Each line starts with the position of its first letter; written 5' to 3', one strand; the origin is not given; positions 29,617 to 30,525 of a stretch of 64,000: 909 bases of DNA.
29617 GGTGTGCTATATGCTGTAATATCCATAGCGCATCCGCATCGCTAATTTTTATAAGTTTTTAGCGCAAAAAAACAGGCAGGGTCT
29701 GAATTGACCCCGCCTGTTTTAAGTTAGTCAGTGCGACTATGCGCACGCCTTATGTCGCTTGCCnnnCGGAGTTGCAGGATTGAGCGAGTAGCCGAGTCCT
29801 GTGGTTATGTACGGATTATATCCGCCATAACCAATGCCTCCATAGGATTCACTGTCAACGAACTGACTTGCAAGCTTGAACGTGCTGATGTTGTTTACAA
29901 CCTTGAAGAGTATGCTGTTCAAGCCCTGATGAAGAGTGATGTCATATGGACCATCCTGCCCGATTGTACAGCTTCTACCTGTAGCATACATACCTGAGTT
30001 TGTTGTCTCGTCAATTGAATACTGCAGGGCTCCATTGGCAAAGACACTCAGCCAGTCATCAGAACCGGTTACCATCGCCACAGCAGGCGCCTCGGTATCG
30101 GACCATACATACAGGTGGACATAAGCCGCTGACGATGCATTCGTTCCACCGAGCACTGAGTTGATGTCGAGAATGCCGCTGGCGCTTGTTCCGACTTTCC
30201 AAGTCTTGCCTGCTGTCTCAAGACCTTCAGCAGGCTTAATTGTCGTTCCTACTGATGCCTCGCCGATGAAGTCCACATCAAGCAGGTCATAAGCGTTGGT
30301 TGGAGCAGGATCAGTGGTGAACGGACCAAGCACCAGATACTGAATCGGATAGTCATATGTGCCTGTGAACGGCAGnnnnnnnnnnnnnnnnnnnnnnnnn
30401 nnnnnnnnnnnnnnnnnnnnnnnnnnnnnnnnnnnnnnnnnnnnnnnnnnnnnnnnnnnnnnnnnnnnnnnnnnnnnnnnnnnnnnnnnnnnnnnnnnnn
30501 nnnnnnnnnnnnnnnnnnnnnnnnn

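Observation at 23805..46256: Tandem array of five paralogous 1166-1210-aa secreted multidomain proteins, each with a private structured leader and terminator, two with cognate GntR regulators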

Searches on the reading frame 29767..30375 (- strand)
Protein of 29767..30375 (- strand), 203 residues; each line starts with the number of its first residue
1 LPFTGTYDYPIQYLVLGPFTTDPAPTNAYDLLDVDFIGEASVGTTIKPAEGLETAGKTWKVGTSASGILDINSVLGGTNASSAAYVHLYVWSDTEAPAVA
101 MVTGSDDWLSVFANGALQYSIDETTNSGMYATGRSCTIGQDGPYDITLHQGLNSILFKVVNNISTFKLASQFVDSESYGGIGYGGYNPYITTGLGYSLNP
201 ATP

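Call 92: search_solved_structures(query=A13, max_evalue=1, show_alignments=2)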
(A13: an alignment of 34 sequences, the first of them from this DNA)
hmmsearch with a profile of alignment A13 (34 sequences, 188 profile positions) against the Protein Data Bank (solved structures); distinct sequences matched with E-value up to 1: 2.
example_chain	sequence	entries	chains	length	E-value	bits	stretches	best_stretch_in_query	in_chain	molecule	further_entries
7kmm_A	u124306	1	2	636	0.11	15.2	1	67-163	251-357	Sialic acid-specific 9-O-acetylesterase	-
6m8m_A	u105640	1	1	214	0.48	13.1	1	106-136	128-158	Putative large adhesion protein (Lap) involved in biofilm formation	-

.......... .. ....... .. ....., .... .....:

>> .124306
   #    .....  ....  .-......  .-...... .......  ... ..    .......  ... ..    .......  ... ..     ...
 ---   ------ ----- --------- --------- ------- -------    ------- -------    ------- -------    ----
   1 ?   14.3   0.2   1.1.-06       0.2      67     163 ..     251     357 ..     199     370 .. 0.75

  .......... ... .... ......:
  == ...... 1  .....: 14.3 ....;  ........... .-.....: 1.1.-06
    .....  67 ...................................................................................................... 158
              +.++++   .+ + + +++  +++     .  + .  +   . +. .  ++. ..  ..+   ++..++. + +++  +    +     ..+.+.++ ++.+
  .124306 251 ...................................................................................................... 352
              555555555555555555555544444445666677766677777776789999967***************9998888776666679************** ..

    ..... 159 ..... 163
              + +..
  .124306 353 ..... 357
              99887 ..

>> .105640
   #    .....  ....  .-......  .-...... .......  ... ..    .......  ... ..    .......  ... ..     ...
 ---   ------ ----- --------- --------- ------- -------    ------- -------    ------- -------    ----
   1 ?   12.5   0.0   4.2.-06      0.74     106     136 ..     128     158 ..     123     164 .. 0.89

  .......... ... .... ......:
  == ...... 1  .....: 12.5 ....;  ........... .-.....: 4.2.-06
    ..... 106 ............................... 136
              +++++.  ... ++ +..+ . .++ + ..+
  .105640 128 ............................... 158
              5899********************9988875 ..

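Call 93: search_protein_families(library=pfam, alignment_id=A13, max_evalue=0.1)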
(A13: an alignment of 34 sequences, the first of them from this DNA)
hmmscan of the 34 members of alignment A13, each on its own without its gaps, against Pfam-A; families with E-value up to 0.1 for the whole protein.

A. member 1, seq(203 aa): 0 families

B. families by the number of members that match (of 34 scanned): 12 families
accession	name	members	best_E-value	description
PF07691.17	PA14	5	0.0065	PA14 domain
PF02837.24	Glyco_hydro_2_N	3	1.8e-05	Glycosyl hydrolases family 2, sugar binding domain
PF12733.13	Cadherin-like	2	0.013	Cadherin-like beta sandwich domain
PF00638.24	Ran_BP1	1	0.0031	RanBP1 domain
PF16364.11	Antigen_C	1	0.0031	Cell surface antigen C-terminus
PF21557.3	RhaB_D2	1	0.0035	Alpha-L-rhamnosidase, domain D2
PF18127.6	NAMPT_N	1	0.013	Nicotinamide phosphoribosyltransferase, N-terminal domain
PF16656.11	Pur_ac_phosph_N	1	0.015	Purple acid Phosphatase, N-terminal domain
PF16404.10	BT_2262-like_C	1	0.022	BT_2262-like, C-terminal domain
PF16990.11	CBM_35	1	0.041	Carbohydrate binding module (family 35)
PF06439.18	3keto-disac_hyd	1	0.082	3-keto-disaccharide hydrolase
PF13188.13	PAS_8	1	0.099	PAS domain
